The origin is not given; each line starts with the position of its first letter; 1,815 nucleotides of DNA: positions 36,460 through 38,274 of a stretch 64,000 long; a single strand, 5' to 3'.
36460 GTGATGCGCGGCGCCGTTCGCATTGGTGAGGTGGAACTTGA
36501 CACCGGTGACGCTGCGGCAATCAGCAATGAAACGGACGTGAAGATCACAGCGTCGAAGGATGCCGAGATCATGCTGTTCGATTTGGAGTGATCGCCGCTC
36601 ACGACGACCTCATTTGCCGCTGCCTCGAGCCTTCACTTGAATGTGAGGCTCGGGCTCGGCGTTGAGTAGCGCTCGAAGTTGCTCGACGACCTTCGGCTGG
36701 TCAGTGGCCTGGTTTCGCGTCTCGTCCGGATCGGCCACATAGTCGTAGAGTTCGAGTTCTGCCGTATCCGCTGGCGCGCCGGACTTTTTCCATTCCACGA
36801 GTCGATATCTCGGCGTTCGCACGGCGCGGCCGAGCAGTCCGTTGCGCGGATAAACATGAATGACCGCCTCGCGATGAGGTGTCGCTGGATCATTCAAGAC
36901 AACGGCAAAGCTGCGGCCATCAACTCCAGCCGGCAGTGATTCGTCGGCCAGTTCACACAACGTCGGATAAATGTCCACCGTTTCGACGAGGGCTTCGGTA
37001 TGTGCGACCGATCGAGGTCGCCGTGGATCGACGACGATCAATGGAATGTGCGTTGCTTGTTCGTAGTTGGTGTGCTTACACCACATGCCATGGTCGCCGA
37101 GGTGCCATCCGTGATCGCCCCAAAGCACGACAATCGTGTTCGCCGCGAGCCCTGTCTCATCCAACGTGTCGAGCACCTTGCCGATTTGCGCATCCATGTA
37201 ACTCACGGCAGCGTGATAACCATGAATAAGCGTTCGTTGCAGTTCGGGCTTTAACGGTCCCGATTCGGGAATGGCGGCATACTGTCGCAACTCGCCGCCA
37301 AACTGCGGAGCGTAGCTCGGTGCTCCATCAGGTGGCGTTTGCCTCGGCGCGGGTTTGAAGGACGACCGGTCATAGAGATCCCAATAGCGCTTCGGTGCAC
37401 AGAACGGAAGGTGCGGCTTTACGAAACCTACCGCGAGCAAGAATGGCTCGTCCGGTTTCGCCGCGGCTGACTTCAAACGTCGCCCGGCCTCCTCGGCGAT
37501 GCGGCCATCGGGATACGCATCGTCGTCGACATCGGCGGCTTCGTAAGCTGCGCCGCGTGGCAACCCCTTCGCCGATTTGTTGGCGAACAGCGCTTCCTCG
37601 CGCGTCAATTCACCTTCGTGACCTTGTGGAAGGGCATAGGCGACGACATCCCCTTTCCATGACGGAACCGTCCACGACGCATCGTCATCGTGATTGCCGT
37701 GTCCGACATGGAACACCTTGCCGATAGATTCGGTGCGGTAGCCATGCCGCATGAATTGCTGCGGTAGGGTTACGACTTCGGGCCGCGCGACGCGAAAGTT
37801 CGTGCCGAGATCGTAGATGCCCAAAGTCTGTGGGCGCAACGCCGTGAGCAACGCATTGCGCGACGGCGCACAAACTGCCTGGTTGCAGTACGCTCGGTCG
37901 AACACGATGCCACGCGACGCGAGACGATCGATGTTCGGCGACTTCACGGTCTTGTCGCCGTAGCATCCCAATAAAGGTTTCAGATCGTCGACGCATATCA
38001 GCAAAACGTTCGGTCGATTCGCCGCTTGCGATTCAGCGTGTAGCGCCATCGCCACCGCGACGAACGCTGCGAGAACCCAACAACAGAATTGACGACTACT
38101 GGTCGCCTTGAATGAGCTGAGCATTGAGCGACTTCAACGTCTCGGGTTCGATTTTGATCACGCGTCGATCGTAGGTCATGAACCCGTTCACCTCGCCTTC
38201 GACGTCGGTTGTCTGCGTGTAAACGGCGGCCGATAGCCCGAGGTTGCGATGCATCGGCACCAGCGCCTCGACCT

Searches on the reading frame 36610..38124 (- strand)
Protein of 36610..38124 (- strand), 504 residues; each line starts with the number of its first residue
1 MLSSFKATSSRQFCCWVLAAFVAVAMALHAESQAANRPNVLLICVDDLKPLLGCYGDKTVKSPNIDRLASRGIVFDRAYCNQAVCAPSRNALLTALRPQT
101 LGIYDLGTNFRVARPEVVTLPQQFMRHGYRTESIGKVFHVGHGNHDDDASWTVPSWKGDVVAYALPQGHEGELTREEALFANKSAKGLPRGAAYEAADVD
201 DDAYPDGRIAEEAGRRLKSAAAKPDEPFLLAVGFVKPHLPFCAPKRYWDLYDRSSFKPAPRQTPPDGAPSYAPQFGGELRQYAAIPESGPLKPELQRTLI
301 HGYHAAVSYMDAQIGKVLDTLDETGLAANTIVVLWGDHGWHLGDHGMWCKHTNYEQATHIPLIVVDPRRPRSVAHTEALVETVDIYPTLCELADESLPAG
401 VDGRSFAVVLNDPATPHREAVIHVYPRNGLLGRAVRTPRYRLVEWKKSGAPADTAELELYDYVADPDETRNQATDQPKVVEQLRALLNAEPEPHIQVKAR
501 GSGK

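Call 32: find_encoding_contigs(protein=window:36610-38124:-, flank=10000, max_places=4)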
Protein window:36610-38124:- (504 aa): no gene with exactly this product is on record in the collection.
